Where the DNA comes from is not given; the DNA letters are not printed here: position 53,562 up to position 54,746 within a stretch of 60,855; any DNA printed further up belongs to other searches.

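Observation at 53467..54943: Low-GC islet at tRNA-Asp encoding a coupled DUF488 + Cys-motif hypothetical pair: candidate novel defence or nucleic-acid repair module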

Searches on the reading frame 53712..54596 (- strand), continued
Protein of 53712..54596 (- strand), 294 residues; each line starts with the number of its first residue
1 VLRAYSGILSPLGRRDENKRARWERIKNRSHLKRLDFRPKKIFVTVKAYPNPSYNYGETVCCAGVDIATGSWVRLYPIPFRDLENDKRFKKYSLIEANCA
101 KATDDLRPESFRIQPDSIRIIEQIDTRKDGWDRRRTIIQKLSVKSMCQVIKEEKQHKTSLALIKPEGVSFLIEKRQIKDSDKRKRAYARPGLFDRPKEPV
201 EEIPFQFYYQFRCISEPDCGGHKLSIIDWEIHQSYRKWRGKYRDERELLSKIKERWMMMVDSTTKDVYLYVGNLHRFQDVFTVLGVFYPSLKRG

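Call 69: get_annotated_region(hit=H20, flank=4000)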
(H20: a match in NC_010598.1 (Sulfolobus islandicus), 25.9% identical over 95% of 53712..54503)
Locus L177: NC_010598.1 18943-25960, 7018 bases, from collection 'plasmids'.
description: Sulfolobus islandicus plasmid pSOG2, complete sequence
organism: Sulfolobus islandicus (NCBI taxid 43080)
taxonomy: Archaea; Thermoproteota; Thermoprotei; Sulfolobales; Sulfolobaceae; Sulfolobus; Sulfolobus islandicus
host: -; source: -; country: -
typing (MOB-suite, as given by PLSDB): conjugative; relaxase MOB_Unknown; mating-pair formation MPF_T
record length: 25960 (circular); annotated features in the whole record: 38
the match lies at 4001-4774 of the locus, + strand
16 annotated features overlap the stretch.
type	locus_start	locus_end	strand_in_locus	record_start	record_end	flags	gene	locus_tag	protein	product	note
CDS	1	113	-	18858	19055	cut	-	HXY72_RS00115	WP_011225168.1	DUF5678 domain-containing protein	-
CDS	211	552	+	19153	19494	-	-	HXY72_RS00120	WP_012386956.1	hypothetical protein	-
CDS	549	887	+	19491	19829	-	-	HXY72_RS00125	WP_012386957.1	hypothetical protein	-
CDS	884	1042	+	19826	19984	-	-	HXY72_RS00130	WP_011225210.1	hypothetical protein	-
CDS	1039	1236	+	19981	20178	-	-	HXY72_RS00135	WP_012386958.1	hypothetical protein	-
CDS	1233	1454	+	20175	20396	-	-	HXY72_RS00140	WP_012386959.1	hypothetical protein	-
CDS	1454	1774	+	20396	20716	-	-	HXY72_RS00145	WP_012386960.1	hypothetical protein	-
CDS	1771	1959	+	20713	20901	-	-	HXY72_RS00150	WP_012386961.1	ribbon-helix-helix protein, CopG family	GO:0006355 - regulation of DNA-templated transcription [Evidence IEA]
CDS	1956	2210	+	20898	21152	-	-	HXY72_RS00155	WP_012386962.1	cell division protein ZapB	-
CDS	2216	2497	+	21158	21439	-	-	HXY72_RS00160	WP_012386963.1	hypothetical protein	-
CDS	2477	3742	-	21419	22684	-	-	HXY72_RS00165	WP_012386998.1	tyrosine-type recombinase/integrase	GO:0015074 - DNA integration [Evidence IEA]; GO:0006310 - DNA recombination [Evidence IEA]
CDS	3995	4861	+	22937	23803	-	-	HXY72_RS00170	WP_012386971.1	hypothetical protein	-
CDS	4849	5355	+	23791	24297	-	-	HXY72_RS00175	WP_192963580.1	hypothetical protein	-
CDS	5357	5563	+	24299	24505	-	-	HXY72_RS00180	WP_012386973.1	hypothetical protein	-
CDS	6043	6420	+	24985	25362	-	-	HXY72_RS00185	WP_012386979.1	hypothetical protein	-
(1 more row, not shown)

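Call 70: search_protein_families(library=pfam, proteins=[L175:5813-6265:-, L175:4968-5822:+, L177:4849-5355:+, L177:3995-4861:+, L176:4983-5792:+, L176:3027-4505:+, L176:6551-7693:+, L175:6382-6798:+], max_evalue=0.01)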
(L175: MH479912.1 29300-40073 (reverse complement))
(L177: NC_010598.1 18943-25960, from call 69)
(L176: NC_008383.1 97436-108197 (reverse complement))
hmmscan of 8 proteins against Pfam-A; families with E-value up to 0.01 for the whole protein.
L175:5813-6265:- (150 aa): 2 families
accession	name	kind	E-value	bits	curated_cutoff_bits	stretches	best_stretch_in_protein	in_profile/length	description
PF04343.18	DUF488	-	1.2e-29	103.9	22.2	1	22-137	4-120/121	Domain of unknown function DUF488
PF22751.1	DUF488-N3a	-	9.9e-07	29.5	27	1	87-138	62-114/118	Active DUF488-N3 subclade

L175:4968-5822:+ (284 aa): 1 family
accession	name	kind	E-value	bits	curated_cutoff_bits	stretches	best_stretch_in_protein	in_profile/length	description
PF22557.2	DuOB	-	0.0021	18.6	27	1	28-157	12-146/210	Dual OB-containing domain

L177:4849-5355:+ (168 aa): 0 families

L177:3995-4861:+ (288 aa): 1 family
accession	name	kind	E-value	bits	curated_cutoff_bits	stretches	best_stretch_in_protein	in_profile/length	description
PF22557.2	DuOB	-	0.0019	18.7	27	1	54-119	51-110/210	Dual OB-containing domain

L176:4983-5792:+ (269 aa): 0 families

L176:3027-4505:+ (492 aa): 1 family
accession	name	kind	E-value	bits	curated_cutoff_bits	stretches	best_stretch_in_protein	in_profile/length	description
PF01541.30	GIY-YIG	-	0.0068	17.1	22.6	0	189-227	3-38/78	GIY-YIG catalytic domain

L176:6551-7693:+ (380 aa): 0 families

L175:6382-6798:+ (138 aa): 0 families

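Call 77: search_protein_families(library=phrogs, proteins=[window:53712-54503:-, L175:4968-5822:+, L175:5813-6265:-], max_evalue=0.001)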
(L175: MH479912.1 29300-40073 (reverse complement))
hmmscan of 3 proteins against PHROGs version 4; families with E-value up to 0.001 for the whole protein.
window:53712-54503:- (263 aa): 2 families
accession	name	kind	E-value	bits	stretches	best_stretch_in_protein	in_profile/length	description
phrog_25907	-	unknown function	6.4e-58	197.1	1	9-259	11-267/279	-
phrog_2033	-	integration and excision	0.00097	20.2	0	211-239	27-55/59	excisionase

L175:4968-5822:+ (284 aa): 1 family
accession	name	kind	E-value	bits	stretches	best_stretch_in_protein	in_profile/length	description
phrog_25907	-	unknown function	9.7e-137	455.7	1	1-281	1-279/279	-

L175:5813-6265:- (150 aa): 3 families
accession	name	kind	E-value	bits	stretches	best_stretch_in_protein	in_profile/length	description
phrog_14939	-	unknown function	9.5e-10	39.2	1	9-137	166-296/313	-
phrog_2450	-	unknown function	1.5e-06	29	1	90-140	99-152/346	-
phrog_22076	-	unknown function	0.00014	23.1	1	103-139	30-66/83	-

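Call 82: search_protein_representatives(alignment_id=A1)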
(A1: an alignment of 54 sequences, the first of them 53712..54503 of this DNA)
Query: 54 sequences, 260 profile positions. Proteins with E-value up to 0.001 (for the whole library): 2577; up to 1e-10: 1657; up to 1e-30: 467. The best 150 are listed.
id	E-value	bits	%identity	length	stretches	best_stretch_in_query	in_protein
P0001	4.7e-128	442.4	-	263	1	2-259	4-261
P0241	3.3e-97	341.3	-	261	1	5-259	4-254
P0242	1.6e-87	309.5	-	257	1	4-258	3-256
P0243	1.9e-80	286.4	-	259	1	3-258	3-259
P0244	7.9e-77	274.5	-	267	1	3-259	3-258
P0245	9.3e-74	264.5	-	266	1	4-259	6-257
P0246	7.0e-73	261.6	-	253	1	4-185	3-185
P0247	1.3e-72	260.8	-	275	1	5-258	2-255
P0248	6.8e-72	258.4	-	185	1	76-258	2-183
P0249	1.0e-70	254.5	-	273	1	3-258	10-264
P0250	9.9e-70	251.3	-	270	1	4-258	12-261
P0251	1.3e-69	250.9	-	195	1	5-195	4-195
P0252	5.4e-68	245.6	-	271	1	8-259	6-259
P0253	5.5e-68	245.5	-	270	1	6-258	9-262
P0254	2.9e-67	243.2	-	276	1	4-259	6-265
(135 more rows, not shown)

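Call 85: search_protein_families(library=ncbifam, proteins=[window:53712-54503:-, L015:8749-9420:+], max_evalue=0.01)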
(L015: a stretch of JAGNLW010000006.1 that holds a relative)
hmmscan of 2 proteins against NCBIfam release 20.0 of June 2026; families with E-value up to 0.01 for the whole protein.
window:53712-54503:- (263 aa): 0 families

L015:8749-9420:+ (223 aa): 0 families

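Call 91: get_annotated_region(hit=H1, flank=5000)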
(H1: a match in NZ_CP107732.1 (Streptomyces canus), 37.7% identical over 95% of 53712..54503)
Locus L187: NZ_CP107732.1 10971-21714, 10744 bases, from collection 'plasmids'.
description: Streptomyces canus strain NBC_00633 plasmid unnamed1, complete sequence
organism: Streptomyces canus (NCBI taxid 58343)
taxonomy: Bacteria; Actinomycetota; Actinomycetes; Kitasatosporales; Streptomycetaceae; Streptomyces; Streptomyces canus
host: -; source: -; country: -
typing (MOB-suite, as given by PLSDB): mobilizable; replicon rep_cluster_1915; relaxase MOBF
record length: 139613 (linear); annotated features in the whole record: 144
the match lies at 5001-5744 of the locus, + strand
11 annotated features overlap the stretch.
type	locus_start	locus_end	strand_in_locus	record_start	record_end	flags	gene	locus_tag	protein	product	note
CDS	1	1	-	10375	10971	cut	-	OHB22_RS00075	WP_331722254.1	DUF6292 family protein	-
CDS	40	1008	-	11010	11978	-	-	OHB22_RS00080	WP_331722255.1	hypothetical protein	-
CDS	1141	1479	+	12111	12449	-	-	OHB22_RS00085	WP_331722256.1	DUF6233 domain-containing protein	-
CDS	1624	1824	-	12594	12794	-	-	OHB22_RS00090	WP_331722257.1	hypothetical protein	-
CDS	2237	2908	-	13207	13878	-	-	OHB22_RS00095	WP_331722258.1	hypothetical protein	-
CDS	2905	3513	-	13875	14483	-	-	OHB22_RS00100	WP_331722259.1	sigma-70 family RNA polymerase sigma factor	GO:0006352 - DNA-templated transcription initiation [Evidence IEA]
CDS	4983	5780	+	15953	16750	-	-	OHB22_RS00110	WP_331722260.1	hypothetical protein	-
CDS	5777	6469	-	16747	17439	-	-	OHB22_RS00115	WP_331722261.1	DUF488 family protein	-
CDS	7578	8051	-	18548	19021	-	-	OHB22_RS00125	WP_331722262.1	TIGR00725 family protein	-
CDS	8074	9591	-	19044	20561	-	-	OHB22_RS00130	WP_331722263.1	hypothetical protein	-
CDS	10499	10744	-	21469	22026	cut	-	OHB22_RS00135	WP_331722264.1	XRE family transcriptional regulator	-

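Call 95: search_solved_structures(query=A1, max_evalue=1)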
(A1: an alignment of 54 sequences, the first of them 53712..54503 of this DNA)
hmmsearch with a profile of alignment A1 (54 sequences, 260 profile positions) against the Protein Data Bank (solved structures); distinct sequences matched with E-value up to 1: 0.
